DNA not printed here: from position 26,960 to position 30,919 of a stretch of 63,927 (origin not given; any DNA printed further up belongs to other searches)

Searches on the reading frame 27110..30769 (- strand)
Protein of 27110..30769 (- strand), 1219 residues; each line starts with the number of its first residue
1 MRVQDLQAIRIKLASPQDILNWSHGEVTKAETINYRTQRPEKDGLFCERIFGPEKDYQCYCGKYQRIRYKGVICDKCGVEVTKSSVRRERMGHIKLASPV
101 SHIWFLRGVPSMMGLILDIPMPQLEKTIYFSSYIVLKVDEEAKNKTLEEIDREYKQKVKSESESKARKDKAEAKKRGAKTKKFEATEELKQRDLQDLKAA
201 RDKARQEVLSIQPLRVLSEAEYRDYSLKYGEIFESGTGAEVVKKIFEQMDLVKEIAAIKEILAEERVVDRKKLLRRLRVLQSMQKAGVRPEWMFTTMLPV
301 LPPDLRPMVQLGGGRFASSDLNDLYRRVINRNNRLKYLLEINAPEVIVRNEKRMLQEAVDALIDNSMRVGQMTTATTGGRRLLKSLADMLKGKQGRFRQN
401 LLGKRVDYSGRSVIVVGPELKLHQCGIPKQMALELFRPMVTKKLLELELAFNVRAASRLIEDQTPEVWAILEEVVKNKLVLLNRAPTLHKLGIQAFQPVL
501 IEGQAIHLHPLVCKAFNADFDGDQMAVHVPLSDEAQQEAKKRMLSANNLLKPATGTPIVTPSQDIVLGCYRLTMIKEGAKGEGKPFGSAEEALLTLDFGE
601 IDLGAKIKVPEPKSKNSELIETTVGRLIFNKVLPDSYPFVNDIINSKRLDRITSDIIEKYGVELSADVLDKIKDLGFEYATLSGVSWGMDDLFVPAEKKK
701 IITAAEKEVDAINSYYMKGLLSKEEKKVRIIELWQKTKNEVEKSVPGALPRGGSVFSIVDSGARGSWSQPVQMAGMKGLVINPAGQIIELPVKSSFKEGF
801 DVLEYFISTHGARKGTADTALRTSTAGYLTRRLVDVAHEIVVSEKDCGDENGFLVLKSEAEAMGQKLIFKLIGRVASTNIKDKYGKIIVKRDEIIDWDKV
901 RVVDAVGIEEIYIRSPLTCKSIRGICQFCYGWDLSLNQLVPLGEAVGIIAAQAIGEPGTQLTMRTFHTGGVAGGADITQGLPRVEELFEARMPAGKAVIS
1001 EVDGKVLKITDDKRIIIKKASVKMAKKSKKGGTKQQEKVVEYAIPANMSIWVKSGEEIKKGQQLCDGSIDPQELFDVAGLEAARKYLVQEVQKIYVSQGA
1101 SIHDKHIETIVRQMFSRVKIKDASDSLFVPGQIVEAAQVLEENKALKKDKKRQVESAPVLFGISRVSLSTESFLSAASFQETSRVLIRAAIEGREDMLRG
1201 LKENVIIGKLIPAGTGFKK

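Call 5: search_protein_families(library=pfam, proteins=[window:27110-30769:-], max_evalue=0.01)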
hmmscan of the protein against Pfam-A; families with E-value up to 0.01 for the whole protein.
window:27110-30769:- (1219 aa): 5 families
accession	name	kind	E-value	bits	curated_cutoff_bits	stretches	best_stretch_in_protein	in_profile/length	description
PF04997.17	RNA_pol_Rpb1_1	-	2.5e-77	260.7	39.7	1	5-401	3-312/312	RNA polymerase Rpb1, domain 1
PF04998.22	RNA_pol_Rpb1_5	-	5e-62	210.2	28.5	1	799-1165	1-261/267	RNA polymerase Rpb1, domain 5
PF00623.25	RNA_pol_Rpb1_2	-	1e-37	130.4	25.3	2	460-543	81-164/166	RNA polymerase Rpb1, domain 2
PF04983.23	RNA_pol_Rpb1_3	-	2e-23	83.5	28.9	1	548-692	1-162/162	RNA polymerase Rpb1, domain 3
PF05000.22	RNA_pol_Rpb1_4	-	1.8e-06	28.3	24.8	1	721-796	30-106/107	RNA polymerase Rpb1, domain 4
